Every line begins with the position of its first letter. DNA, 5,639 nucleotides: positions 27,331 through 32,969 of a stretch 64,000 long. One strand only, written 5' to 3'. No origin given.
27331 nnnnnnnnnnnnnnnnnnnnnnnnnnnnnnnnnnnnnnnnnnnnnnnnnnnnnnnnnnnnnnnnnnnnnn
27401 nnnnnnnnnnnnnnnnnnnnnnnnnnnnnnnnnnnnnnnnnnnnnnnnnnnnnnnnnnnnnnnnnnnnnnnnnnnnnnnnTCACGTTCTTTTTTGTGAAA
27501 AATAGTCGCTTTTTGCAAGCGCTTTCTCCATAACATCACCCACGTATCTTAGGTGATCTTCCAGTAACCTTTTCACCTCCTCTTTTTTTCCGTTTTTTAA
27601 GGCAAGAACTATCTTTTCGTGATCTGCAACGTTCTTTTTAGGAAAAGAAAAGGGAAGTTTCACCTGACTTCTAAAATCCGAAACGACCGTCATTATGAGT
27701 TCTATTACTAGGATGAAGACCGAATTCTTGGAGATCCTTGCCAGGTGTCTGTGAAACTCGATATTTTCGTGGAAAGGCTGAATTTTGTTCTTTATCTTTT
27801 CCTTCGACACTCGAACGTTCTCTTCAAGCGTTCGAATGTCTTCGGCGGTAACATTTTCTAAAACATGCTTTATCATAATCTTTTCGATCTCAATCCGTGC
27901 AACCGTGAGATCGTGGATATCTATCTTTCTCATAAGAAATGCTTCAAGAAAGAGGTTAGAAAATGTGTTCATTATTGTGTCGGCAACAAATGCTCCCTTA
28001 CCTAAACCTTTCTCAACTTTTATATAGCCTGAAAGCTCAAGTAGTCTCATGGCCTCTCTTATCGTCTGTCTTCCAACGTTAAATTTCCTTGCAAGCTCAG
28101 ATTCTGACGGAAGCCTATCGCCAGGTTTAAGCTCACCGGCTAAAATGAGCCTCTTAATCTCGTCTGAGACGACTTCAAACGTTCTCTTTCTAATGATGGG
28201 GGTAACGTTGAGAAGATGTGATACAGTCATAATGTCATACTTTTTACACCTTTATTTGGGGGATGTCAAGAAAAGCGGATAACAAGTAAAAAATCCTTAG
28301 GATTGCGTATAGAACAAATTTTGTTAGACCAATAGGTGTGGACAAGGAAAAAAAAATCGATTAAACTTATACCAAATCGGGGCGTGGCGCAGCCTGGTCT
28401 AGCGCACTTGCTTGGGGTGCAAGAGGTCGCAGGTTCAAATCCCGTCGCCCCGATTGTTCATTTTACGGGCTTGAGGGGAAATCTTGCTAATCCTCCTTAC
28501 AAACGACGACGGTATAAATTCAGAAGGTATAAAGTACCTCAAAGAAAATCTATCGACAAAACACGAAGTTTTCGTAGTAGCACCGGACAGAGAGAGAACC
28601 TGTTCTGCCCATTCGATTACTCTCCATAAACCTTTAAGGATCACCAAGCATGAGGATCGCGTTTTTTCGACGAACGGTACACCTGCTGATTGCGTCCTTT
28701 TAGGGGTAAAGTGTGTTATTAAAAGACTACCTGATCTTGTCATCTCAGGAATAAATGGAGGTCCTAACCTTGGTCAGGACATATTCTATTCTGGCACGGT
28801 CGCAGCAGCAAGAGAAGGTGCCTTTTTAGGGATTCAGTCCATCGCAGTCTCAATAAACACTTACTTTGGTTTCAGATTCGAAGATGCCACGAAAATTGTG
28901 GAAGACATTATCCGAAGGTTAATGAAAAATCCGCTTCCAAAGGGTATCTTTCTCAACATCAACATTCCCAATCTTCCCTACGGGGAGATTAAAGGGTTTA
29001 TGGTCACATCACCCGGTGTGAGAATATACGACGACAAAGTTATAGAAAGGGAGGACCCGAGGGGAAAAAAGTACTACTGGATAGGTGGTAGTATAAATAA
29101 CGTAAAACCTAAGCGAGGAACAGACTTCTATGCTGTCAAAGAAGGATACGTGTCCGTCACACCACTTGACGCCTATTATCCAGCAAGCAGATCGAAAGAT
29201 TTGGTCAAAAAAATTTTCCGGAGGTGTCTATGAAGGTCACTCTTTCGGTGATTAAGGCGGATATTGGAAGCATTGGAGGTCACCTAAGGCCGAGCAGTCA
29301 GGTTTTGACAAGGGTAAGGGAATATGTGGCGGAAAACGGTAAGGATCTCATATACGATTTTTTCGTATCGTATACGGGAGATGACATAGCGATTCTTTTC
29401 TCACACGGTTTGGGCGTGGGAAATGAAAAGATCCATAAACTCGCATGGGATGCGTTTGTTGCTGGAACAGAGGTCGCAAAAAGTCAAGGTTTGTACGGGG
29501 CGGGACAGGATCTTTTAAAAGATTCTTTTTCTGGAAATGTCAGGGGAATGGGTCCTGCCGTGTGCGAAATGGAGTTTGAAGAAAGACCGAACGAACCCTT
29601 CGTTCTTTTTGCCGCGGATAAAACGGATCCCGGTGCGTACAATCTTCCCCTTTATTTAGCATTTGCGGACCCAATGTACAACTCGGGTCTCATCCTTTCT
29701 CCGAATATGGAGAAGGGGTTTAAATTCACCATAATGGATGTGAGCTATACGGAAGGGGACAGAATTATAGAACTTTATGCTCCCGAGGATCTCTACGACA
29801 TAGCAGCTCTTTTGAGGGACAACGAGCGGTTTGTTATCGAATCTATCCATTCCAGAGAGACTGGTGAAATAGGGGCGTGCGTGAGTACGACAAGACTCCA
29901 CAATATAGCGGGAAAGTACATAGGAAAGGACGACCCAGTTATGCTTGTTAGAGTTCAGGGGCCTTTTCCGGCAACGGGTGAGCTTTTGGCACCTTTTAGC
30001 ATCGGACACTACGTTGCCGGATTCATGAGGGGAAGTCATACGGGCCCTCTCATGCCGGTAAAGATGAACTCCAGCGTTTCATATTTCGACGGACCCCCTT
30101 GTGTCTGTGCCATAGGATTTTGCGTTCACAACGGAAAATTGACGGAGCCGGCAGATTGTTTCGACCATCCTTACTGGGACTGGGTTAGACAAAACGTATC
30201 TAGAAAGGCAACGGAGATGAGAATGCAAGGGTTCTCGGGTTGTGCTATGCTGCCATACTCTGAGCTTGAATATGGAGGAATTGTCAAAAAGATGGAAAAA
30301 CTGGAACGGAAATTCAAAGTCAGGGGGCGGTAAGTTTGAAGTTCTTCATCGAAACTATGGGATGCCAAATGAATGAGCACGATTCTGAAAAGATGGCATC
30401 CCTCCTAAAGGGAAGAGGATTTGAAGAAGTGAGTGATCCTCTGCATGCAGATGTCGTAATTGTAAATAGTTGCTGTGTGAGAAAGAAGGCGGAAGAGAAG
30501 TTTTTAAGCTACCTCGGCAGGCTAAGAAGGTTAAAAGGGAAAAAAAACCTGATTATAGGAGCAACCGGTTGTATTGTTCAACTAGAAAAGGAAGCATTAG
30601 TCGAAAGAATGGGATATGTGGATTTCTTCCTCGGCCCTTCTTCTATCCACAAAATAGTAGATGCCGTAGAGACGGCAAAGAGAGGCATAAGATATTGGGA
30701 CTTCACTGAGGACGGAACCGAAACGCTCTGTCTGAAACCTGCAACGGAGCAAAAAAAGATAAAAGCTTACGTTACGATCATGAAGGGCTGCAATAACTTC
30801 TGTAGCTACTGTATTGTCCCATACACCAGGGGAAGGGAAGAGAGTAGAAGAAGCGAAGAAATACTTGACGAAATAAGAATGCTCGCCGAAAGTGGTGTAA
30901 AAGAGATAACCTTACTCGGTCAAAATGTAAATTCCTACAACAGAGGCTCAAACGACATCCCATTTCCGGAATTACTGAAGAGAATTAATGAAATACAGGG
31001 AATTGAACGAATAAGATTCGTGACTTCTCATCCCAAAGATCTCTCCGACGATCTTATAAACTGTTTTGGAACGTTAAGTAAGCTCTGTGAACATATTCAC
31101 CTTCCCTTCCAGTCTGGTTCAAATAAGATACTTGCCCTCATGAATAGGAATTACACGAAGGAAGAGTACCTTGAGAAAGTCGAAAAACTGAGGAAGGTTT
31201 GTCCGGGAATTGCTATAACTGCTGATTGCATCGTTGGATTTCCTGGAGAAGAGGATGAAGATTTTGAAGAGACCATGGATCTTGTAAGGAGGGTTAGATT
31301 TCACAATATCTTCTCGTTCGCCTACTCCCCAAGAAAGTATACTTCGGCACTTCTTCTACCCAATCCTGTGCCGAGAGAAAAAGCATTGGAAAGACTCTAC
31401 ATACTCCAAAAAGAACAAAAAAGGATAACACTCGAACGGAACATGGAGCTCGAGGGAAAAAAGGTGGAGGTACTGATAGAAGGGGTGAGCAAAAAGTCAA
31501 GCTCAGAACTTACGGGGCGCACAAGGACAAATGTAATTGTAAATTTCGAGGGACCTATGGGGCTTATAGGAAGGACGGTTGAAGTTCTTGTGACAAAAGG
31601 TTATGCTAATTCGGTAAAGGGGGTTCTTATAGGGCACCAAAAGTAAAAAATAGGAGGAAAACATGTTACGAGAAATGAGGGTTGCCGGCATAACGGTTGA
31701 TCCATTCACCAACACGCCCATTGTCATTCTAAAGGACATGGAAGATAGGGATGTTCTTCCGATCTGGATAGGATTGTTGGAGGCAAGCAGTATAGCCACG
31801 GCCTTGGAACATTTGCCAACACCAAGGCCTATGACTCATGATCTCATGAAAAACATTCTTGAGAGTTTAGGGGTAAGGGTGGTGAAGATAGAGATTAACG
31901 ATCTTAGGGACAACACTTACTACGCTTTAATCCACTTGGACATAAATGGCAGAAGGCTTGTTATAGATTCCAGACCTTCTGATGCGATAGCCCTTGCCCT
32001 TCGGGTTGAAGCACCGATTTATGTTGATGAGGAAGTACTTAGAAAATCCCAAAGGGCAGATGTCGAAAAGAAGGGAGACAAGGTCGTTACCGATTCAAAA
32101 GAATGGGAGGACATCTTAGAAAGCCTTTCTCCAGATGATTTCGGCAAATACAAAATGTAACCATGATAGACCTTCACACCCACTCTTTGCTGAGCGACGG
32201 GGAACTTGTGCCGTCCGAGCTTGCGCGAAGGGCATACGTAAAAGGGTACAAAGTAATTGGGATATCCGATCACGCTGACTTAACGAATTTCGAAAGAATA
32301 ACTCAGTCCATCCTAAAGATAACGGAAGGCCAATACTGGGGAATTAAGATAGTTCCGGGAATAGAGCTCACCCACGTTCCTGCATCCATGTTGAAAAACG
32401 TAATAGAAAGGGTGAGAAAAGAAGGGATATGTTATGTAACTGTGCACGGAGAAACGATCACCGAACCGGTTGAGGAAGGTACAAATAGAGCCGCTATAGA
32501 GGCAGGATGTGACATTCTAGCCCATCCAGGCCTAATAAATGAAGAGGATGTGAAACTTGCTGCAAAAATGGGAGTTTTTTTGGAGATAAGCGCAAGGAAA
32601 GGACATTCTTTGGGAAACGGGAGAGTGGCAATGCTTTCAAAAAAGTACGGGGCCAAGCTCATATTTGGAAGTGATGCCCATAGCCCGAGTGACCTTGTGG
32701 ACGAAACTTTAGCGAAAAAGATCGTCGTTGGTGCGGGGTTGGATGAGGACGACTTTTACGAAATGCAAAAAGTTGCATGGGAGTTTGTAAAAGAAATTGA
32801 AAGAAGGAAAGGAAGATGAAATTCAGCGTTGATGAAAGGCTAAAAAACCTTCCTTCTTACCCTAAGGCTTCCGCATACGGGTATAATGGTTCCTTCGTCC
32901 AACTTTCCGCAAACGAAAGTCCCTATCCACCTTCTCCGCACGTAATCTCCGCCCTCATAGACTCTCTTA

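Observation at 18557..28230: A 9.7-kb operon of unassigned chemistry: GntR, TAXI-TRAP importer, F-x-H amidohydrolase, AprA-like flavoprotein, mini-ferredoxin, HxH amidohydrolase and a cytoplasmic Mo/W enzyme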

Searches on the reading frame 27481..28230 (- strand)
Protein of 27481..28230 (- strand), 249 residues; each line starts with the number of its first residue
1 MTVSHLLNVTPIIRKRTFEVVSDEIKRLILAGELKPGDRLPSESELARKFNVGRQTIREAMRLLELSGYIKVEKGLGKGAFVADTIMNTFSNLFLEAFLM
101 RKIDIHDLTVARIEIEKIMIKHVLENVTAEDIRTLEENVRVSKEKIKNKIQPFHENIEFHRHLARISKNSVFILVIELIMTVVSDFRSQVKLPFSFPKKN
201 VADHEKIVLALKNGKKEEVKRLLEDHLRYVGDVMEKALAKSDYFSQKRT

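Call 3: search_protein_families(library=pfam, proteins=[window:27481-28230:-])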
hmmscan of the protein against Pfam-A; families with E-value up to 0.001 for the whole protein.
window:27481-28230:- (249 aa): 5 families
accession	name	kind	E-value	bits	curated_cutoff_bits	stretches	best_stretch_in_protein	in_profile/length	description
PF07729.17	FCD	-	2e-18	67.4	24.3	1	107-228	1-124/125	FCD domain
PF00392.27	GntR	-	2.7e-18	65.8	27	1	20-77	4-61/64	Bacterial regulatory proteins, gntR family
PF14502.12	HTH_41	-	3.1e-06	27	25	1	35-74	1-40/48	Helix-turn-helix domain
PF17457.7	DUF5420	-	4.8e-05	23.7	26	1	126-246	9-121/184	Family of unknown function (DUF5420)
PF08279.18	HTH_11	-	0.00035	20.8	25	0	44-75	19-51/55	HTH domain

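Call 4: search_protein_families(library=ncbifam, proteins=[window:27481-28230:-])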
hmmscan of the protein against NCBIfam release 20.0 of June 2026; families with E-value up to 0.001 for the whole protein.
window:27481-28230:- (249 aa): 28 families (the best 25 are shown)
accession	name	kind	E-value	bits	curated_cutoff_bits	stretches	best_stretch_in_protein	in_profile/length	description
NF003011.0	PRK03837.1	subfamily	9.4e-39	133.4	260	1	8-236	5-235/241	transcriptional regulator NanR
NF007001.0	PRK09464.1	equivalog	4.3e-21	75.7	330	1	15-235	9-233/254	pyruvate dehydrogenase complex transcriptional repressor PdhR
TIGR03338.1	phnR_burk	equivalog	4.3e-19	69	271.5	1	19-228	14-207/212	phosphonate utilization associated transcriptional regulator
NF007741.0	PRK10421.1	equivalog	1.1e-15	57.8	311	1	14-236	5-235/262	transcriptional regulator LldR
NF007442.0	PRK09990.1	equivalog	1.6e-14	54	301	1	14-235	8-236/256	transcriptional regulator GlcC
NF008571.0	PRK11523.1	equivalog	2.2e-14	53.5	396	1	15-229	7-220/258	transcriptional regulator ExuR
NF007588.0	PRK10225.1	equivalog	2.4e-13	50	442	1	14-175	7-167/257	Uxu operon transcriptional regulator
TIGR02325.1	C_P_lyase_phnF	equivalog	2.8e-13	49.9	156.8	1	18-85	10-75/238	phosphonate metabolism transcriptional regulator PhnF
TIGR02018.2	his_ut_repres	equivalog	3.7e-13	49.4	220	1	19-85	2-66/226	histidine utilization transcriptional repressor HutC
TIGR02404.1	trehalos_R_Bsub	equivalog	1.4e-12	47.8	211.95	1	18-85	2-67/233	trehalose operon repressor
NF052282.1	PLP_TF_PdxR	equivalog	2.5e-11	43.3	320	1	21-85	6-68/448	MocR-like pyridoxine biosynthesis transcription factor PdxR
TIGR02812.1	fadR_gamma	equivalog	3.5e-11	43.2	249.2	1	27-181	17-169/235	fatty acid metabolism transcriptional regulator FadR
NF007292.0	PRK09764.1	equivalog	5.5e-11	42.1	281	1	14-107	3-97/240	GntR family transcriptional regulator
TIGR03337.1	phnR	equivalog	7.9e-11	42.1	296.75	1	19-74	4-59/231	phosphonate utilization transcriptional regulator PhnR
NF052286.1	ecto_TF_EhuR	exception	1.5e-10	40.2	480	1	13-132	8-125/458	MocR-like ectoine utilization transcription factor EhuR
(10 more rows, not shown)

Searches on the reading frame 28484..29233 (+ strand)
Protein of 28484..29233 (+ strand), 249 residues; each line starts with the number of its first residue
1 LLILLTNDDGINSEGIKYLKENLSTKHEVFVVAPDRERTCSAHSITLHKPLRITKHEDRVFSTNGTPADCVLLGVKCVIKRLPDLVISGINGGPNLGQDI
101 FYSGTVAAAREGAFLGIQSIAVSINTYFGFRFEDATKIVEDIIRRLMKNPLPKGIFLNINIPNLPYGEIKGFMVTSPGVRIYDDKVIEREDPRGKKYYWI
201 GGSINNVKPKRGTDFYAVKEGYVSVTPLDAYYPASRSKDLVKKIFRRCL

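Call 34: search_protein_families(library=pfam, proteins=[window:28484-29233:+], max_evalue=0.00001)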
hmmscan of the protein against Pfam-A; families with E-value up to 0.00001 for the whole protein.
window:28484-29233:+ (249 aa): 1 family
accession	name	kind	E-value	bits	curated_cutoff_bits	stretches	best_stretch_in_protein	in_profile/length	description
PF01975.23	SurE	-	5.5e-61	206.1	22.1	1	3-183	1-188/189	Survival protein SurE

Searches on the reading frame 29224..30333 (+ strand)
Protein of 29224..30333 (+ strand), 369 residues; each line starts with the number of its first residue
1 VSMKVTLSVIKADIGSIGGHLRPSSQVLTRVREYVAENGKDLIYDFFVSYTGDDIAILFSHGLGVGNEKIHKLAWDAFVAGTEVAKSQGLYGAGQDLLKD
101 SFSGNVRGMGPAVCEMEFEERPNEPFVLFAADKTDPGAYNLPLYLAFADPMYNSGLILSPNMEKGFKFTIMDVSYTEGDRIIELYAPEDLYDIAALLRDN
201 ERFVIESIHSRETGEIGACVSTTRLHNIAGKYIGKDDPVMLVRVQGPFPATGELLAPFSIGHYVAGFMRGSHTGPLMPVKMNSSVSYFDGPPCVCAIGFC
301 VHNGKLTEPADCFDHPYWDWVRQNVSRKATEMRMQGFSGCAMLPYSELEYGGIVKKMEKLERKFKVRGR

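Call 34: search_protein_families(library=pfam, proteins=[window:29224-30333:+], max_evalue=0.00001)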
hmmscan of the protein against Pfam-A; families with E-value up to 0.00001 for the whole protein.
window:29224-30333:+ (369 aa): 1 family
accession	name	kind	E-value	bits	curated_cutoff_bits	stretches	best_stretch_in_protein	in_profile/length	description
PF01950.21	FBPase_3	-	5.8e-162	539.4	25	1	4-365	1-361/361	Fructose-1,6-bisphosphatase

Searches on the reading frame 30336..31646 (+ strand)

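Call 34: search_protein_families(library=pfam, proteins=[window:30336-31646:+], max_evalue=0.00001)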
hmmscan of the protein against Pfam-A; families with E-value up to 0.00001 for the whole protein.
window:30336-31646:+ (436 aa): 3 families
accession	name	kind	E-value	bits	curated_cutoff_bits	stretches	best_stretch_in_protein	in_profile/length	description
PF00919.26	UPF0004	-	1.4e-30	105.6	27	1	2-100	1-98/98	Uncharacterized protein family UPF0004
PF04055.27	Radical_SAM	-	8.9e-30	104.5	29.5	1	147-317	2-166/166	Radical SAM superfamily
PF01938.26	TRAM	-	1.3e-12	47.8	21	1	373-431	4-60/61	TRAM domain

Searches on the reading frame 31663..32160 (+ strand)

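Call 34: search_protein_families(library=pfam, proteins=[window:31663-32160:+], max_evalue=0.00001)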
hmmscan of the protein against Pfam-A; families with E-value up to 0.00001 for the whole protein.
window:31663-32160:+ (165 aa): 1 family
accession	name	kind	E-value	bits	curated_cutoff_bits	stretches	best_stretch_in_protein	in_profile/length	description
PF02577.19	BFN_dom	-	8.5e-43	145.2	27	1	21-130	1-108/112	Bifunctional nuclease domain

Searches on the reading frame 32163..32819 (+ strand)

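Call 34: search_protein_families(library=pfam, proteins=[window:32163-32819:+], max_evalue=0.00001)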
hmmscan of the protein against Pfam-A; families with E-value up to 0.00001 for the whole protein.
window:32163-32819:+ (218 aa): 1 family
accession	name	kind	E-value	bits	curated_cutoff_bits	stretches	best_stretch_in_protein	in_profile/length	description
PF02811.25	PHP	-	2.2e-08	35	26.4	1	3-73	1-67/164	PHP domain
